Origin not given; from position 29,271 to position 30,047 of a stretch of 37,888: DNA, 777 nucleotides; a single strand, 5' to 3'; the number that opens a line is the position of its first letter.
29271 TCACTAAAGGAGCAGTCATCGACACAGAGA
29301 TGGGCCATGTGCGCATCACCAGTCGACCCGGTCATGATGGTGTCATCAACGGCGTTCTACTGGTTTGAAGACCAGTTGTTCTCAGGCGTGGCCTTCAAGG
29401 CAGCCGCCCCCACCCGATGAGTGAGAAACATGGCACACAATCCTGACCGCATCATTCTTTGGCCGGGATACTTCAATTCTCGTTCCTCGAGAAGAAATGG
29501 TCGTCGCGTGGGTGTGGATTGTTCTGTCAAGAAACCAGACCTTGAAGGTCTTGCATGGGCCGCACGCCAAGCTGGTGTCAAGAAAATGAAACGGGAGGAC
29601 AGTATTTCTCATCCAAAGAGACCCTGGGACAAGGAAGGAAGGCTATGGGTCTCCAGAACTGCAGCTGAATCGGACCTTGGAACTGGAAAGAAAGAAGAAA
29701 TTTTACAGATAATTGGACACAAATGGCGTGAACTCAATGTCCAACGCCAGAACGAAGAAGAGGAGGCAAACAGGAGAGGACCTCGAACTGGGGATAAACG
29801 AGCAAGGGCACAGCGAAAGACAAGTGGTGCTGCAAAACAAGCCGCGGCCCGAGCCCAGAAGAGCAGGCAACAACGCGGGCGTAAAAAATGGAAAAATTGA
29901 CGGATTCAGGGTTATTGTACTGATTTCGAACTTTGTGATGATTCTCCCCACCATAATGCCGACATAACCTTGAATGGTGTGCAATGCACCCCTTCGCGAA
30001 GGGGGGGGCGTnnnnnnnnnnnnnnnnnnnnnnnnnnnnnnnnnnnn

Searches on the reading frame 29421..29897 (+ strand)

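Call 57: search_protein_families(library=pfam, proteins=[window:29421-29897:+], max_evalue=0.001)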
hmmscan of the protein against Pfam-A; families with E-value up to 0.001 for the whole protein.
window:29421-29897:+ (159 aa): 1 family
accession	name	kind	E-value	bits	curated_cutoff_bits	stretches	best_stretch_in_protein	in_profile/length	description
PF01922.23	SRP19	-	2.9e-13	50.9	25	1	12-101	1-91/95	SRP19 protein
